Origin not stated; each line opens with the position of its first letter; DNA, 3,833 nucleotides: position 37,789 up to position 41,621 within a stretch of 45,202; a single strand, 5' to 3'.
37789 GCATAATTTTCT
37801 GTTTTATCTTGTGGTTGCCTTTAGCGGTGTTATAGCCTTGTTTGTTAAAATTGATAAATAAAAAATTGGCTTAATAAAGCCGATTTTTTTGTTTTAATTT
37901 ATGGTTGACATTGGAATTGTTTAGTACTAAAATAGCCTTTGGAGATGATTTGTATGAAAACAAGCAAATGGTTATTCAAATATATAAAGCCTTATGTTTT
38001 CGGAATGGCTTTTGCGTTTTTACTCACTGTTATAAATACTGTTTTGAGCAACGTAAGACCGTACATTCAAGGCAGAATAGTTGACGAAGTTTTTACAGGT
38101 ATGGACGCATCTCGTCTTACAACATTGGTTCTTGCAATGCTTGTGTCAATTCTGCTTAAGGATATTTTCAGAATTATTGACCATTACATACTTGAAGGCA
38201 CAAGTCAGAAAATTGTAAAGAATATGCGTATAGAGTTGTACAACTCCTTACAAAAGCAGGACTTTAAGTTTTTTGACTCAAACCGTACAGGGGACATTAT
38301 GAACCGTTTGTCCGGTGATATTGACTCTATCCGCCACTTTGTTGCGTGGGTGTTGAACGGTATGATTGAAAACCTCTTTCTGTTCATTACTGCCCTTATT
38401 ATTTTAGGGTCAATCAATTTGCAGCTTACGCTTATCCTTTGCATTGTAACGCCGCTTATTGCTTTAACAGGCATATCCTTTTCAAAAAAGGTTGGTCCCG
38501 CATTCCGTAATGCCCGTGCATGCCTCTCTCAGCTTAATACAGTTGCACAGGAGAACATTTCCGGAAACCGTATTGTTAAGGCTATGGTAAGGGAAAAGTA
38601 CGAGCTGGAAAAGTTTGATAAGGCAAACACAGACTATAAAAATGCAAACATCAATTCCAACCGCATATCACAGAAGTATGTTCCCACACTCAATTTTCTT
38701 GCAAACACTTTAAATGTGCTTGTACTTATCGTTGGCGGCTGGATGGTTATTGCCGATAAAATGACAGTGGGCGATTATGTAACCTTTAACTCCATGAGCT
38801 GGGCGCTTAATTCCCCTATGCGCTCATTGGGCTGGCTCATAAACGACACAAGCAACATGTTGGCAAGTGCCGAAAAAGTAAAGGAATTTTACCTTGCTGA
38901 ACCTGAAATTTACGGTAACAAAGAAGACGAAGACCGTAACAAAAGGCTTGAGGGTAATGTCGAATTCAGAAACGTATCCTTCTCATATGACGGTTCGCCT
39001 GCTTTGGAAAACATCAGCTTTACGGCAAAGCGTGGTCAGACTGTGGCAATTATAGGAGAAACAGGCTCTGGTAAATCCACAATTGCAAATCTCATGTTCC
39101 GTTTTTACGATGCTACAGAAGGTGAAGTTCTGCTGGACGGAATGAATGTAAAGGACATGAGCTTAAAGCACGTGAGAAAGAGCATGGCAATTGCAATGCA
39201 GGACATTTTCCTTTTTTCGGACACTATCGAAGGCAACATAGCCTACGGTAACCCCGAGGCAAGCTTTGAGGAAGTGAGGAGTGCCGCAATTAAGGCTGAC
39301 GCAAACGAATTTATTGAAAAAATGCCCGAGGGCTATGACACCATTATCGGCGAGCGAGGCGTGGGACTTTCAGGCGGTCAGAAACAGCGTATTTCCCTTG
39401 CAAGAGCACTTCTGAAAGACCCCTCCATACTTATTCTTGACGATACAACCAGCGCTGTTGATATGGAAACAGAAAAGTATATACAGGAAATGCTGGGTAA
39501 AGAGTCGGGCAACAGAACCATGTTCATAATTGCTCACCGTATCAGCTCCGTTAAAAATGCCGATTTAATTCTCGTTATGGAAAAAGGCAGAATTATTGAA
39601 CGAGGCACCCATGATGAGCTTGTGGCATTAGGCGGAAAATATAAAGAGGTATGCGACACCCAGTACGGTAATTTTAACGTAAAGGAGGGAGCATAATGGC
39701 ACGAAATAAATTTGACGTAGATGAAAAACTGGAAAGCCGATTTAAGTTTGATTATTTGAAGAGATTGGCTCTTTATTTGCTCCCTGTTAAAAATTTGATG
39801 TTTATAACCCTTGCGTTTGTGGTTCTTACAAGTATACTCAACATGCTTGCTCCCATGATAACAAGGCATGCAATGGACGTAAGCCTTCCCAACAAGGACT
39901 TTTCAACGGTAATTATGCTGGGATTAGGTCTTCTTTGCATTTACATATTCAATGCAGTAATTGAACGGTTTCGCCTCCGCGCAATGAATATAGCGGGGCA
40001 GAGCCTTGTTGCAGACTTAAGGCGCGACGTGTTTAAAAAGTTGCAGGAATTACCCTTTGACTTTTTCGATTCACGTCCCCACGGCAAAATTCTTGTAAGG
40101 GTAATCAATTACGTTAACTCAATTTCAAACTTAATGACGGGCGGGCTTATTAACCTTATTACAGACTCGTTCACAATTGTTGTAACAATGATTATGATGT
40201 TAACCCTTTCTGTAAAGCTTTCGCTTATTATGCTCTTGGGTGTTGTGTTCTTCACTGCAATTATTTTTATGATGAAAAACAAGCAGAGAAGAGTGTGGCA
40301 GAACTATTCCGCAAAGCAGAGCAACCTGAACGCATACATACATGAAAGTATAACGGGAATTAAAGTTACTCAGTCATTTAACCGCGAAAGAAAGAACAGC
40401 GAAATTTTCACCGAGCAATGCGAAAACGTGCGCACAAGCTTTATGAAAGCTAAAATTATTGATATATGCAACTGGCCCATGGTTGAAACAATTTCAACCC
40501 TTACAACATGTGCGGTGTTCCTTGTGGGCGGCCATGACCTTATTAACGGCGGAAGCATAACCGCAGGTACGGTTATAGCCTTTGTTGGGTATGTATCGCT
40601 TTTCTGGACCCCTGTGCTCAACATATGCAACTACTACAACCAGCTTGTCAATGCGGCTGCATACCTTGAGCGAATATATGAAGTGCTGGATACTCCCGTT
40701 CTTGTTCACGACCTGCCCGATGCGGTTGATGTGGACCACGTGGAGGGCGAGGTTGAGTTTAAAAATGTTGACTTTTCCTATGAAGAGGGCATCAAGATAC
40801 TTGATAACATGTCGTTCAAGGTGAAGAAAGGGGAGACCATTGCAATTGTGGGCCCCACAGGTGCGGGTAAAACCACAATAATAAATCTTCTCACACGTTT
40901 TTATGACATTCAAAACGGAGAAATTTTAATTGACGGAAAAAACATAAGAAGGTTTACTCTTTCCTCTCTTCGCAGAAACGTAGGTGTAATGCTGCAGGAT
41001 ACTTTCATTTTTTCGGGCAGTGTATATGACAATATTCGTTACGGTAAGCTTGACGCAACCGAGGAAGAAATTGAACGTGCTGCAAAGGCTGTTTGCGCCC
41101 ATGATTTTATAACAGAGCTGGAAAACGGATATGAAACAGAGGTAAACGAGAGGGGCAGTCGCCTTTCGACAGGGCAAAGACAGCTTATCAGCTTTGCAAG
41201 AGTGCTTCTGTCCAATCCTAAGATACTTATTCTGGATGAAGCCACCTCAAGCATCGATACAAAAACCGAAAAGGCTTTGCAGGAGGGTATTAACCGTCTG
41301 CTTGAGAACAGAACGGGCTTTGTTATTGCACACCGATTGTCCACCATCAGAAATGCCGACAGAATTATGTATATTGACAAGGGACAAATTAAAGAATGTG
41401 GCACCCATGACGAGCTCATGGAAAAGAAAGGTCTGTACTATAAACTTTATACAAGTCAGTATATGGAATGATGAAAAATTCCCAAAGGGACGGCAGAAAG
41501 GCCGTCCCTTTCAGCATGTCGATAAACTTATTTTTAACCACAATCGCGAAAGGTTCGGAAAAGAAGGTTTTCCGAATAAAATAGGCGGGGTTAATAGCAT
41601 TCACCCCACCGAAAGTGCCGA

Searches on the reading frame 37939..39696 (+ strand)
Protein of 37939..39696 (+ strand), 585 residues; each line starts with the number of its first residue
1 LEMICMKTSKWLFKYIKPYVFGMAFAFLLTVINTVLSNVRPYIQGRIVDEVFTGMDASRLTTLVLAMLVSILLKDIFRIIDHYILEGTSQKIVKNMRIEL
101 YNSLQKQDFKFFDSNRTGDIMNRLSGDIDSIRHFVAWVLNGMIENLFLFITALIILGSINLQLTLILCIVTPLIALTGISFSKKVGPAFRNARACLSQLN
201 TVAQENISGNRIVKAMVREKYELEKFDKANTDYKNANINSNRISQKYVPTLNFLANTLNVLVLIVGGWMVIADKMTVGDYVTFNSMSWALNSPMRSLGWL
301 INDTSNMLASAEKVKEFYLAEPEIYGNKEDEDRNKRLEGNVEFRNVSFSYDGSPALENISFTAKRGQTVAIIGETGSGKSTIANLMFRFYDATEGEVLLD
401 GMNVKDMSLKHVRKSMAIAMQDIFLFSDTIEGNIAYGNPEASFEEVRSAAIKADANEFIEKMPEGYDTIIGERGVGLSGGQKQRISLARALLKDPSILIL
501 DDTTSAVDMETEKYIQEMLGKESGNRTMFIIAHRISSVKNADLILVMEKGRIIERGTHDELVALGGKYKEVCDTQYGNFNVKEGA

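Call 72: search_protein_families(library=pfam, proteins=[window:37939-39696:+])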
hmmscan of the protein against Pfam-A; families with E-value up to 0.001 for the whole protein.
window:37939-39696:+ (585 aa): 4 families
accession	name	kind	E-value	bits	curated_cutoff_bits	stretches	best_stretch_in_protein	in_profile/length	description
PF00664.28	ABC_membrane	-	2.9e-53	181.8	28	1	24-293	2-273/274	ABC transporter transmembrane region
PF00005.33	ABC_tran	-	2e-32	113.1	25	1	356-505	1-137/137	ABC transporter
PF02463.25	SMC_N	-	1.1e-08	35.2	40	1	386-547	100-211/220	RecF/RecN/SMC N terminal domain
PF20720.3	nSTAND3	-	0.00024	21.3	27.2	0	363-431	14-76/155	Novel STAND NTPase 3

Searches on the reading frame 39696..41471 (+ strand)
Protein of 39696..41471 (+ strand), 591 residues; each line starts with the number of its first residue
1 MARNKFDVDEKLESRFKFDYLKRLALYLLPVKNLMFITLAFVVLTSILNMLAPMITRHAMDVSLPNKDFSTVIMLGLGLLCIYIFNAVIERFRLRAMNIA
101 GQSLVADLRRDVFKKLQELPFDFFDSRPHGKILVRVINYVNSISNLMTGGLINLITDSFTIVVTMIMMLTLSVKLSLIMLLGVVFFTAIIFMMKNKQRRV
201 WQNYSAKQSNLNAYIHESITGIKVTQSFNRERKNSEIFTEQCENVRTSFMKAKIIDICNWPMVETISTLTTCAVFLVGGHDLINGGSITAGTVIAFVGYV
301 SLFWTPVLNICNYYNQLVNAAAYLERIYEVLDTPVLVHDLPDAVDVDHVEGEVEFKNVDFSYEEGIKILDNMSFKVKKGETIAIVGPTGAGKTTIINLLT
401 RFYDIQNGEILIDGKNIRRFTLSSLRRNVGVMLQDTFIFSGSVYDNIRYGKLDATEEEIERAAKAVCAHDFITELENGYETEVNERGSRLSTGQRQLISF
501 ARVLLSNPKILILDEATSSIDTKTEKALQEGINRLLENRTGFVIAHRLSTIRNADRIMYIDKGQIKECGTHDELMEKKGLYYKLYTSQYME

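Call 12: find_encoding_contigs(protein=window:39696-41471:+, flank=3000, max_places=10)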
Protein window:39696-41471:+ (591 aa): 1 contig read that carries it; 1 place shown.
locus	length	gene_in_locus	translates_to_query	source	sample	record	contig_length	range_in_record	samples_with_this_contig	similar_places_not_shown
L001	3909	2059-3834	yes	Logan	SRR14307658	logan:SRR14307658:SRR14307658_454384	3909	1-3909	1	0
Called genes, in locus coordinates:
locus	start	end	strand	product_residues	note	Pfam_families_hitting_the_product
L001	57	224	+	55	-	-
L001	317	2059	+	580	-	PF00664:ABC_membrane, PF00005:ABC_tran, PF02463:SMC_N (weak)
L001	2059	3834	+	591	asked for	PF00664:ABC_membrane, PF13401:AAA_22 (faint), PF00005:ABC_tran, PF02463:SMC_N (faint)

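Call 55: find_homologous_proteins(query=window:39696-41471:+, max_evalue=1e-100)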
Query window:39696-41471:+ (591 aa): 7999 proteins with E <= 1e-100 among 8000 candidates; the best 120 are listed.
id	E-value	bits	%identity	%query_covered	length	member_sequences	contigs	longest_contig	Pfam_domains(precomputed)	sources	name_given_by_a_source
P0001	0.0e+0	1307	100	100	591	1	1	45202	PF00005.34,PF13401.13,PF02463.26,PF00664.29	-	-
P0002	0.0e+0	1284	98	100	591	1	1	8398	PF00005.34,PF13401.13,PF02463.26,PF00664.29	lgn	-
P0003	0.0e+0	1186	90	100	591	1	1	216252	PF00005.34,PF13401.13,PF02463.26,PF00664.29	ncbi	-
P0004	0.0e+0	1185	90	100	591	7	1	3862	PF00005.34,PF02463.26,PF13304.13,PF00664.29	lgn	-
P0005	0.0e+0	1184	89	100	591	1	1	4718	PF00005.34,PF02463.26,PF00664.29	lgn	-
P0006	0.0e+0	1176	88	100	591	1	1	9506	PF00005.34,PF02463.26,PF13304.13,PF00664.29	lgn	-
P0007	0.0e+0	1172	89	100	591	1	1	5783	PF00005.34,PF02463.26,PF00664.29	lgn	-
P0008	0.0e+0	1169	88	100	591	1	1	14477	PF00005.34,PF02463.26,PF00664.29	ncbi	-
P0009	0.0e+0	1168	88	100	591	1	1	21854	PF00005.34,PF02463.26,PF00664.29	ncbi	-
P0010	0.0e+0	1162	88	100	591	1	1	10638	PF00005.34,PF02463.26,PF00664.29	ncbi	-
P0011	0.0e+0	1159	88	100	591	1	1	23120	PF00005.34,PF02463.26,PF00664.29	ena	-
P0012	0.0e+0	1159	88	100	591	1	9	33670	PF00005.34,PF02463.26,PF00664.29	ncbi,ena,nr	ncbi:MAG: ABC transporter ATP-binding protein [Clostridia bacterium]|nr:ABC transporter ATP-binding 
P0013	0.0e+0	1157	88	100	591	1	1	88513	PF00005.34,PF02463.26,PF00664.29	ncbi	-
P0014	0.0e+0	1157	87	100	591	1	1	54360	PF00005.34,PF02463.26,PF00664.29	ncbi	-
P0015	0.0e+0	1156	88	100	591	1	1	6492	PF00005.34,PF02463.26,PF00664.29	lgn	-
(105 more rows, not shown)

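Call 56: find_encoding_contigs(protein=P0002, flank=2500, max_places=3)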
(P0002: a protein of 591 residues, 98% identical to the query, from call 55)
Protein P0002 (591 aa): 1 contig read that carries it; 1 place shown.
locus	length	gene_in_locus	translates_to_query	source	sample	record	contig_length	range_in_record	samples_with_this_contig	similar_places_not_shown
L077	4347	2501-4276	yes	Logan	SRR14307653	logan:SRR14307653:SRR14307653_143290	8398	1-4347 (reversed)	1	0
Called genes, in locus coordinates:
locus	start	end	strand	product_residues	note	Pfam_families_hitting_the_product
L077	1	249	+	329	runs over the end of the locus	PF02653:BPD_transp_2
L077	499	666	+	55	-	-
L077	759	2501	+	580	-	PF00664:ABC_membrane, PF00005:ABC_tran, PF02463:SMC_N (weak)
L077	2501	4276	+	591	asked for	PF00664:ABC_membrane, PF13401:AAA_22 (faint), PF00005:ABC_tran, PF02463:SMC_N (faint)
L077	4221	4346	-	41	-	?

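Call 57: find_encoding_contigs(protein=P0003, flank=2500, max_places=3)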
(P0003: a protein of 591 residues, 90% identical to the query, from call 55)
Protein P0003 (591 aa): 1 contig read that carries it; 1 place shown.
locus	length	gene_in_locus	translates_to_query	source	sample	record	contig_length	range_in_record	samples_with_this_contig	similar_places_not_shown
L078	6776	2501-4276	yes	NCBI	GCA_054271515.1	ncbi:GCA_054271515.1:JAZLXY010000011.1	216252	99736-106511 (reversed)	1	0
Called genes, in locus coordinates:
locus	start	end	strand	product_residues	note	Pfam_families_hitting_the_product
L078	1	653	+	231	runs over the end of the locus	PF01048:PNP_UDP_1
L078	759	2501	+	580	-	PF00664:ABC_membrane, PF00005:ABC_tran, PF02463:SMC_N (weak)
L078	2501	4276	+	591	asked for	PF00664:ABC_membrane, PF00005:ABC_tran, PF02463:SMC_N (faint), PF13401:AAA_22 (faint)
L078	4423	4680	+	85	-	PF09527:ATPase_gene1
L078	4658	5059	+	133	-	PF03899:ATP-synt_I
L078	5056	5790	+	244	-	PF00119:ATP-synt_A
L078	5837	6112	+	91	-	PF00137:ATP-synt_C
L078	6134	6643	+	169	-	PF00430:ATP-synt_B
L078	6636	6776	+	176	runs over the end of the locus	PF00213:OSCP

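Call 58: find_encoding_contigs(protein=P0013, flank=2500, max_places=3)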
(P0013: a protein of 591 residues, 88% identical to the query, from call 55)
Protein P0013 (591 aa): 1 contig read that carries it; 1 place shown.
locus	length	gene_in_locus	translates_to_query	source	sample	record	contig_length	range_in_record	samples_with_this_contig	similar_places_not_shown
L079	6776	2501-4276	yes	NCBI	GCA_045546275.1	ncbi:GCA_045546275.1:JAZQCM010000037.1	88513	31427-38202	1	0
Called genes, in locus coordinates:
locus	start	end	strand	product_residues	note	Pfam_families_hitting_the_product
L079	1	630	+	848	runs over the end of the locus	-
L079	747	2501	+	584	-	PF00664:ABC_membrane, PF00005:ABC_tran, PF02463:SMC_N (weak)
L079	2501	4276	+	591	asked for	PF00664:ABC_membrane, PF00005:ABC_tran, PF02463:SMC_N (faint)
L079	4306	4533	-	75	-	PF13560:HTH_31, PF12844:HTH_19, PF01381:HTH_3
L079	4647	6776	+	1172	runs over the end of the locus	PF13306:LRR_5, PF13855:LRR_8 (faint), PF13306:LRR_5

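Call 74: find_encoding_contigs(protein=P0012, flank=1500, max_places=4)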
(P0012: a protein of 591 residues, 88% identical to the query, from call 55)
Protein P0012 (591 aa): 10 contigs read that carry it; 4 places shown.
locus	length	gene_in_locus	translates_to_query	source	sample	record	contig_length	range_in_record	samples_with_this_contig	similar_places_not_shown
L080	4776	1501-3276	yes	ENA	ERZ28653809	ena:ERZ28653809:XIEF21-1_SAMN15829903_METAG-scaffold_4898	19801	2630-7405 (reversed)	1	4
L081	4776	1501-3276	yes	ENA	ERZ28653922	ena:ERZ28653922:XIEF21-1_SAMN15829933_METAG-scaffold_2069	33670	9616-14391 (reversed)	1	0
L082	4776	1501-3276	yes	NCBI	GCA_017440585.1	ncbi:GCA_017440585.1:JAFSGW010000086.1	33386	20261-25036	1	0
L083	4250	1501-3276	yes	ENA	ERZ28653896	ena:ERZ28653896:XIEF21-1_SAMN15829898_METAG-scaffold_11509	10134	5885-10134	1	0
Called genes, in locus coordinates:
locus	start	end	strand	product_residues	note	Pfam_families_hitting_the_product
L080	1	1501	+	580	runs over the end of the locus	PF00664:ABC_membrane, PF00005:ABC_tran, PF02463:SMC_N (weak)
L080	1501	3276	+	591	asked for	PF00664:ABC_membrane, PF00005:ABC_tran, PF02463:SMC_N (faint)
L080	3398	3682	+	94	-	PF09527:ATPase_gene1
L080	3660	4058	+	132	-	PF03899:ATP-synt_I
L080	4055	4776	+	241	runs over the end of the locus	PF00119:ATP-synt_A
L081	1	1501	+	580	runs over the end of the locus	PF00664:ABC_membrane, PF00005:ABC_tran, PF02463:SMC_N (weak)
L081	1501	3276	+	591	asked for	PF00664:ABC_membrane, PF00005:ABC_tran, PF02463:SMC_N (faint)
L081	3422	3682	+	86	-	PF09527:ATPase_gene1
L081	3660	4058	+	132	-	PF03899:ATP-synt_I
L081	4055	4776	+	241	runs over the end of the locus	PF00119:ATP-synt_A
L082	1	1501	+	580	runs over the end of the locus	PF00664:ABC_membrane, PF00005:ABC_tran, PF02463:SMC_N (weak)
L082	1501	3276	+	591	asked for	PF00664:ABC_membrane, PF00005:ABC_tran, PF02463:SMC_N (faint)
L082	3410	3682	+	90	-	PF09527:ATPase_gene1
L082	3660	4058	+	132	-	PF03899:ATP-synt_I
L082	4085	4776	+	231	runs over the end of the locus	PF00119:ATP-synt_A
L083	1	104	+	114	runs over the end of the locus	PF00664:ABC_membrane (weak)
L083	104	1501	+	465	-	PF00664:ABC_membrane, PF00005:ABC_tran, PF02463:SMC_N (weak)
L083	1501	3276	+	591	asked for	PF00664:ABC_membrane, PF00005:ABC_tran, PF02463:SMC_N (faint)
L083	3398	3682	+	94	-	PF09527:ATPase_gene1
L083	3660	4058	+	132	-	PF03899:ATP-synt_I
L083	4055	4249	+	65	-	?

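Call 75: find_encoding_contigs(protein=P0009, flank=1500, max_places=2)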
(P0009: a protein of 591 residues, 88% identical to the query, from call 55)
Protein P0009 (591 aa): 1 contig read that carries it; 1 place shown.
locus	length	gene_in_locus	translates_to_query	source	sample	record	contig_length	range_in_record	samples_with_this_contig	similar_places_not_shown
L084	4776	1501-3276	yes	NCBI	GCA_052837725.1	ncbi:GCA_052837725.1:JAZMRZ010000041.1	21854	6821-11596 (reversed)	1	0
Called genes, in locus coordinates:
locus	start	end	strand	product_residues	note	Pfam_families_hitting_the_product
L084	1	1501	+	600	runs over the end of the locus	PF00664:ABC_membrane, PF00005:ABC_tran, PF02463:SMC_N (weak)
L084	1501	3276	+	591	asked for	PF00664:ABC_membrane, PF00005:ABC_tran, PF02463:SMC_N (faint)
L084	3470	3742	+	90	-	PF09527:ATPase_gene1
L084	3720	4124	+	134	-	PF03899:ATP-synt_I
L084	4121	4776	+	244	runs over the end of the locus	PF00119:ATP-synt_A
